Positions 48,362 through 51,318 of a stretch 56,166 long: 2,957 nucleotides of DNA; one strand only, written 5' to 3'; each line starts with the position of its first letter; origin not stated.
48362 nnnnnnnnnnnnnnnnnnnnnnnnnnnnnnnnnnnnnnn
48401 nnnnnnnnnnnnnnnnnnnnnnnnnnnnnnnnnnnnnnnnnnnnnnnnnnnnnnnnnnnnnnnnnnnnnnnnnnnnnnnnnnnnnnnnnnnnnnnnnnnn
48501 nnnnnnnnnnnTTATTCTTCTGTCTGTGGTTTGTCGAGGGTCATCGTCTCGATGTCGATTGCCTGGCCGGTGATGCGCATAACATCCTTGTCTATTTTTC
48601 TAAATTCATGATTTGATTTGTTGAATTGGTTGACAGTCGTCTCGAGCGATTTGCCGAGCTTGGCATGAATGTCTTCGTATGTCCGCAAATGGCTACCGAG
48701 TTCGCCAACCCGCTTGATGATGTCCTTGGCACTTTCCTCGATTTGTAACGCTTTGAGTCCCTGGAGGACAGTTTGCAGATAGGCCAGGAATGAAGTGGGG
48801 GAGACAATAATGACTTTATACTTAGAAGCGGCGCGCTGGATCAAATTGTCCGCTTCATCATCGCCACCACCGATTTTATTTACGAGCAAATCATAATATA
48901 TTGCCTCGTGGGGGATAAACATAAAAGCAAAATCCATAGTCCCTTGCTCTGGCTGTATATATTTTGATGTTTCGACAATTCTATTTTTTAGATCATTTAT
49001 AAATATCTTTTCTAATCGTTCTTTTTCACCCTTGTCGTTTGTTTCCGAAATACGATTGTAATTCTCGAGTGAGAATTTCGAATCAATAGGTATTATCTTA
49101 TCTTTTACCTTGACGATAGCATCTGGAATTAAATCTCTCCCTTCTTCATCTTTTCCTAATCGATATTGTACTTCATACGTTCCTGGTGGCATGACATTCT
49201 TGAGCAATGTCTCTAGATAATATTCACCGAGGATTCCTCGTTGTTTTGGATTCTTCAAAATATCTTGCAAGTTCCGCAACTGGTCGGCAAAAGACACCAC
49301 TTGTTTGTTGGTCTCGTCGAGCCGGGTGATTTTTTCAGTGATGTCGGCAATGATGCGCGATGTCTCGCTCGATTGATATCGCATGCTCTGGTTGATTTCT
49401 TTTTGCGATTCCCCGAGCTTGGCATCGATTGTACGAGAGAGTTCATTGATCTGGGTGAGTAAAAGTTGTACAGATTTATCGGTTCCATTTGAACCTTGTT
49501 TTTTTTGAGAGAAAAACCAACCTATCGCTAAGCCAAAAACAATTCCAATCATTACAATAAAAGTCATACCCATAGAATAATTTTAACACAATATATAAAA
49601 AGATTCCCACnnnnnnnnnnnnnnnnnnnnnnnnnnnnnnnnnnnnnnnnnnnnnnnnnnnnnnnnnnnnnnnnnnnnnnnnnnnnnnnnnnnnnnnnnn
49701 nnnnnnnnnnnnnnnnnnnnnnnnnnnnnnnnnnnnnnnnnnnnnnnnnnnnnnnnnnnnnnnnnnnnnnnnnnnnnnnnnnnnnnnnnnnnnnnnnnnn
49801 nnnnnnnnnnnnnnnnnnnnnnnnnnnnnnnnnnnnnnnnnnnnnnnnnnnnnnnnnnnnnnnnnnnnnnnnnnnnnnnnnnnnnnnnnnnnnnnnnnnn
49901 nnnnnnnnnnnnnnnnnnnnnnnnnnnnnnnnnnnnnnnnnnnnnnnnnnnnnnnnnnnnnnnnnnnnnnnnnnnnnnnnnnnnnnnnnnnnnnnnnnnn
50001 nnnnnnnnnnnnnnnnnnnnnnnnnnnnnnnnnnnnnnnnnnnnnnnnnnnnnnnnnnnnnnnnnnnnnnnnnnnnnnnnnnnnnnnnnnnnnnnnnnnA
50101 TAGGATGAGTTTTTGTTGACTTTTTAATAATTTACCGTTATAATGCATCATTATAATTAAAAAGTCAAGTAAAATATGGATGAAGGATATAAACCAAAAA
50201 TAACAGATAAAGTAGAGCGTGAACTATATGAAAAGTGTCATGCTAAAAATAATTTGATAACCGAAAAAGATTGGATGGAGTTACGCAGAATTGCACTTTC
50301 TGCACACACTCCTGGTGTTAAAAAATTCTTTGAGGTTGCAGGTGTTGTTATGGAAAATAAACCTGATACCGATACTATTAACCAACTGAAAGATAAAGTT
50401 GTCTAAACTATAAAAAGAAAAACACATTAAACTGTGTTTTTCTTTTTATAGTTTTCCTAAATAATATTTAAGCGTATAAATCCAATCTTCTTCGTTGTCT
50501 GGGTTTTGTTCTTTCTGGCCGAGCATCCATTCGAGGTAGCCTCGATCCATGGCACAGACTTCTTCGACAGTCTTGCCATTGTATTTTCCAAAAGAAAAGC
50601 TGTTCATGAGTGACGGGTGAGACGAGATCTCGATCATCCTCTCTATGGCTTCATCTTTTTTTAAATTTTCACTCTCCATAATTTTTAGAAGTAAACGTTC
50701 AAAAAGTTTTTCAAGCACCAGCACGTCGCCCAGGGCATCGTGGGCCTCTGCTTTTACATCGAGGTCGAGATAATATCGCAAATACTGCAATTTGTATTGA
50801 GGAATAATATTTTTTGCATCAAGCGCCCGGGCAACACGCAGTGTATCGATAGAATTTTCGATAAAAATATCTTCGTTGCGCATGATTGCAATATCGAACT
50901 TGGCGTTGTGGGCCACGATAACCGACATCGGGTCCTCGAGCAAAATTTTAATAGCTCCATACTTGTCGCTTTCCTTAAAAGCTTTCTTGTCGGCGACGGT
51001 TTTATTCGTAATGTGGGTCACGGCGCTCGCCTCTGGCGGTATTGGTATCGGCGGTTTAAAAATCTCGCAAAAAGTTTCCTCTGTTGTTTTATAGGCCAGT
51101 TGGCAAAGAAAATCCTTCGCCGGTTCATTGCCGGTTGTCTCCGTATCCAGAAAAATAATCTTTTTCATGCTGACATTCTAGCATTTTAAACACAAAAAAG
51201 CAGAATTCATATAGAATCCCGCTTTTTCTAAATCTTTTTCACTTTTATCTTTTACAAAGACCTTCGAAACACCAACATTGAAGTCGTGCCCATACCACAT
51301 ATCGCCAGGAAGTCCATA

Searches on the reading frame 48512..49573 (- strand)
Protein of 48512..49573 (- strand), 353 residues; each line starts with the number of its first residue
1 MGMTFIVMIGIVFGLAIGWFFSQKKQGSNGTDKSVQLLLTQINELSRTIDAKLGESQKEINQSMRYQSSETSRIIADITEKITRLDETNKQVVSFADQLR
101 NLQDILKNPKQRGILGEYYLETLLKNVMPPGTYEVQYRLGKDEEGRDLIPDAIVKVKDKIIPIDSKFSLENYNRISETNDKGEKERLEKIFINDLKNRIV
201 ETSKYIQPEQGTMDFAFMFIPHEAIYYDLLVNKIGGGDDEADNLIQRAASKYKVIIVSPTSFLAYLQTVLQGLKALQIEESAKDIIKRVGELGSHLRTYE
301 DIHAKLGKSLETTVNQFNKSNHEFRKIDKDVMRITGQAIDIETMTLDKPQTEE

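Call 78: search_protein_families(library=pfam, proteins=[window:48512-49573:-], max_evalue=0.01)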
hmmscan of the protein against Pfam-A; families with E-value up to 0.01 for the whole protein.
window:48512-49573:- (353 aa): 2 families
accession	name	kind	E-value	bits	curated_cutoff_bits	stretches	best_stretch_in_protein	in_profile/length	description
PF02646.22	RmuC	-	7.8e-55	186.5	26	1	41-333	2-273/291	RmuC family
PF14023.12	Bestrophin-like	-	0.0075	16.3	32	0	4-114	32-135/232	Bestrophin-like domain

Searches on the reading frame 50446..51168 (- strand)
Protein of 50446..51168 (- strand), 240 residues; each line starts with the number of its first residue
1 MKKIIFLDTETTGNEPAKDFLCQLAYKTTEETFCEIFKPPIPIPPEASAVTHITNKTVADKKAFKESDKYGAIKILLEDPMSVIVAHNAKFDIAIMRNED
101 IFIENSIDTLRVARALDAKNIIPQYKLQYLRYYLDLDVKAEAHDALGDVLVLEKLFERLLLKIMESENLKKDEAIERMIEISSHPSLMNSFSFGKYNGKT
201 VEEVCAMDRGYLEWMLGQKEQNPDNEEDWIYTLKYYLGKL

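Call 78: search_protein_families(library=pfam, proteins=[window:50446-51168:-], max_evalue=0.01)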
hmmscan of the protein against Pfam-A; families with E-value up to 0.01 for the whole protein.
window:50446-51168:- (240 aa): 3 families
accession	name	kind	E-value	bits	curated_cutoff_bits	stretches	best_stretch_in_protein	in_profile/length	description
PF00929.31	RNase_T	-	1.6e-15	58.5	24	1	5-156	1-164/164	Exonuclease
PF20600.3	ExoX-like_C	-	1.7e-11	43.7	26.5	1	191-218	1-28/30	Exodeoxyribonuclease X-like C-terminal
PF01612.26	DNA_pol_A_exo1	-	6.5e-08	33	23.6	1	7-130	25-123/173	3'-5' exonuclease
